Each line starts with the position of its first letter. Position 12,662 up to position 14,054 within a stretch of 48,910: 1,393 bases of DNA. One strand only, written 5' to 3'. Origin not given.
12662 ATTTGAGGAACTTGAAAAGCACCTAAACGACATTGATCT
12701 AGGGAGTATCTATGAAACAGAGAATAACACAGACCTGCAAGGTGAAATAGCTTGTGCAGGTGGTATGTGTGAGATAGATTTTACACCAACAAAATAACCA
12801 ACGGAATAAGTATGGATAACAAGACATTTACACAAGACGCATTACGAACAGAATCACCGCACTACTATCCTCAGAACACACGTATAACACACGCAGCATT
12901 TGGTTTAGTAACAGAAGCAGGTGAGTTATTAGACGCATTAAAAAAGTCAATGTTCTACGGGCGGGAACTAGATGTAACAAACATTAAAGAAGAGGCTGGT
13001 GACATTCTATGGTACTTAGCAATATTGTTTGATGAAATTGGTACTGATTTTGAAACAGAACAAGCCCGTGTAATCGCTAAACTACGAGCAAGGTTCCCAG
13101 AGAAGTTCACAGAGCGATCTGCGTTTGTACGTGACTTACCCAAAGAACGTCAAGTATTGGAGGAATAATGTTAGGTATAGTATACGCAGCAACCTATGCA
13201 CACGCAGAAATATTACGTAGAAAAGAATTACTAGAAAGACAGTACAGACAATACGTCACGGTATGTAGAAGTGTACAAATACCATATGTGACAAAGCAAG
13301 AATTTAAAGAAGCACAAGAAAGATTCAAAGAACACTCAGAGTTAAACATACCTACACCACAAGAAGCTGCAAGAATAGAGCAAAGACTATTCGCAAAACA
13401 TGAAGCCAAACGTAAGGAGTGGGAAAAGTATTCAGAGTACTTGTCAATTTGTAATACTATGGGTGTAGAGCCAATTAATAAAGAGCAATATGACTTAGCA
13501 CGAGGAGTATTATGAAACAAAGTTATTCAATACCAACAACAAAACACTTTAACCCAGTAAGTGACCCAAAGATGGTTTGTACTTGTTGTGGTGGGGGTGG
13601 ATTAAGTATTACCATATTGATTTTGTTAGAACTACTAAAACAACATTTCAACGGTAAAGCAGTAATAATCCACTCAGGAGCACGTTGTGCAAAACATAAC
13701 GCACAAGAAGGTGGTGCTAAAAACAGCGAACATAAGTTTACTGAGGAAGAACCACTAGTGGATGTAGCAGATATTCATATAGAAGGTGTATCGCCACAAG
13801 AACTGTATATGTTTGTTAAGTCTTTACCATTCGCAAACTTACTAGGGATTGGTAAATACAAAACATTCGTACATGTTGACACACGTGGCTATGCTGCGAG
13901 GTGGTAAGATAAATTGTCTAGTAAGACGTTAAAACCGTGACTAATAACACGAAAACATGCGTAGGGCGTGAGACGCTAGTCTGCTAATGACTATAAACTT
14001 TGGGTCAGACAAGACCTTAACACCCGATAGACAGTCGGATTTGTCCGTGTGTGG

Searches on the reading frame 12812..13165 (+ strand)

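Call 17: search_protein_families(library=pfam, proteins=[window:12812-13165:+], max_evalue=0.01)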
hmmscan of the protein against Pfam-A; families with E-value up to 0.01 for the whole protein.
window:12812-13165:+ (118 aa): 2 families
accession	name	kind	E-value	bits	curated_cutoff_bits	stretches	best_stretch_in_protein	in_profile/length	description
PF03819.22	MazG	-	2.7e-08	34.4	22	1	32-98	10-73/74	MazG nucleotide pyrophosphohydrolase domain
PF01503.22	PRA-PH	-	0.0016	19.2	21.3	1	4-82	6-77/86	Phosphoribosyl-ATP pyrophosphohydrolase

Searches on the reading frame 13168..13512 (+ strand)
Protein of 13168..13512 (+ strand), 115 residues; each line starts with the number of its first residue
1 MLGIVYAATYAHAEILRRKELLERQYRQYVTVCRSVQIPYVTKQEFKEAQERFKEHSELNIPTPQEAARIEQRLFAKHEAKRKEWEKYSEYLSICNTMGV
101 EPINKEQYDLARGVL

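Call 17: search_protein_families(library=pfam, proteins=[window:13168-13512:+], max_evalue=0.01)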
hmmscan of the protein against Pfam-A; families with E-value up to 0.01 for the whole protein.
window:13168-13512:+ (115 aa): 2 families
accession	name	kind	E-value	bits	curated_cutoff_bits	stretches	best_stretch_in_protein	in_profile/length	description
PF02257.21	RFX_DNA_binding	-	0.00016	22.7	27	0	87-107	25-45/79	RFX DNA-binding domain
PF09079.17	Cdc6_C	-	0.00097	19.5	25.1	0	21-47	30-56/96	CDC6, C terminal winged helix domain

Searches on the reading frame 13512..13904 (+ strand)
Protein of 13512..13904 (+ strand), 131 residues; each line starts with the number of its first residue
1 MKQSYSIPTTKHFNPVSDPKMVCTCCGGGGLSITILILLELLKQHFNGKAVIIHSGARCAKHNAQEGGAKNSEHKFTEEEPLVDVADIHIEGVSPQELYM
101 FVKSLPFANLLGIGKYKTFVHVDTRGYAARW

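Call 17: search_protein_families(library=pfam, proteins=[window:13512-13904:+], max_evalue=0.01)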
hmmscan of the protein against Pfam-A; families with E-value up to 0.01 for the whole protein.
window:13512-13904:+ (131 aa): 1 family
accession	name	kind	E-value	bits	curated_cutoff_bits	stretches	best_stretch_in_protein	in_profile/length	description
PF08291.16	Peptidase_M15_3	-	1.1e-13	51.6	23.2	1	33-123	26-108/108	Peptidase M15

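Call 68: search_protein_families(library=ncbifam, proteins=[window:13512-13904:+], max_evalue=0.01)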
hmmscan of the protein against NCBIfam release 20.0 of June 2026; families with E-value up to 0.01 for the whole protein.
window:13512-13904:+ (131 aa): 0 families

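Call 75: search_dna_similar(query=window:13512-13904:+, collection=phages, mode=protein, max_rows=12, max_evalue=0.00001)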
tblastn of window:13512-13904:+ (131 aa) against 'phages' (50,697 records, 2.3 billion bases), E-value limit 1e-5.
Records with a match: 355; places in all: 355; records where one place covers at least 80% of the query: 173.
Best place of each record, by identity: <60% 355.
By first word of the organism name: Vibrio 167; Escherichia 58; Klebsiella 30; Vectrevirus 18; Proteus 16; Salmonella 15; Bacteriophage 12; Dulem 8; Faecalibacterium 6; Gokushovirus 4; and 11 more.
By host as written in the record: - 77; Vibrio harveyi BAA-1116 36; Escherichia coli 23; Vibrio parahaemolyticus 17; Vibrio cyclitrophicus 11; Vibrio breoganii 11; Klebsiella pneumoniae 10; Escherichia coli O18ac:K1:H7 ColV+ 8; and 101 more.
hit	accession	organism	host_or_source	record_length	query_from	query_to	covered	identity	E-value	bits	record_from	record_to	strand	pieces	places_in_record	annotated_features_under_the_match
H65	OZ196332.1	Vibrio phage K435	Seawater and oysters mix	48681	1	131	100%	39.7%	9e-14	72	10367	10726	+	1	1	endolysin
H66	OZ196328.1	Vibrio phage K443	Seawater and oysters mix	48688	1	131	100%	39.7%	9e-14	72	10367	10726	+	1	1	endolysin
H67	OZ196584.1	Vibrio phage K433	Seawater and oysters mix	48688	1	131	100%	39.7%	9e-14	72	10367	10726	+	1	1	endolysin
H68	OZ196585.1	Vibrio phage K437b g1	Seawater and oysters mix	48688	1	131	100%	39.7%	9e-14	72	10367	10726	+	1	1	endolysin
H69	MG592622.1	Vibrio phage 1.256.O._10N.286.45.F8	Vibrio cyclitrophicus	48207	1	131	100%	39.7%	4e-13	70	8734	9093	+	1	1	peptidase M15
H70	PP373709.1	Vibrio phage vB_VcM_SY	Vibrio chagasii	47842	1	131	100%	39.7%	4e-13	70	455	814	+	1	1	peptidase M15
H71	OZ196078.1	Vibrio phage K373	Seawater and oysters mix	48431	1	131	100%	38.9%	3e-13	71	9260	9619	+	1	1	endolysin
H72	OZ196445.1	Vibrio phage 1220 g2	Seawater and oysters mix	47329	1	131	100%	38.2%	6e-13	69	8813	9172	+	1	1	endolysin | hypothetical protein (x2)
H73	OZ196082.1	Vibrio phage K367 g1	Seawater and oysters mix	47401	1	131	100%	38.2%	6e-13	69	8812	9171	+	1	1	endolysin | hypothetical protein (x2)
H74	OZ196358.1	Vibrio phage K366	Seawater and oysters mix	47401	1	131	100%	38.2%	6e-13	69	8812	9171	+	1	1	endolysin | hypothetical protein (x2)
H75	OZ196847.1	Vibrio phage 207E29-2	Seawater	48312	1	131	100%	38.2%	6e-13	69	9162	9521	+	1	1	endolysin | hypothetical protein (x2)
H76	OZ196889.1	Vibrio phage 207E34-1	Seawater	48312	1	131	100%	38.2%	6e-13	69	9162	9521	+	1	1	endolysin | hypothetical protein (x2)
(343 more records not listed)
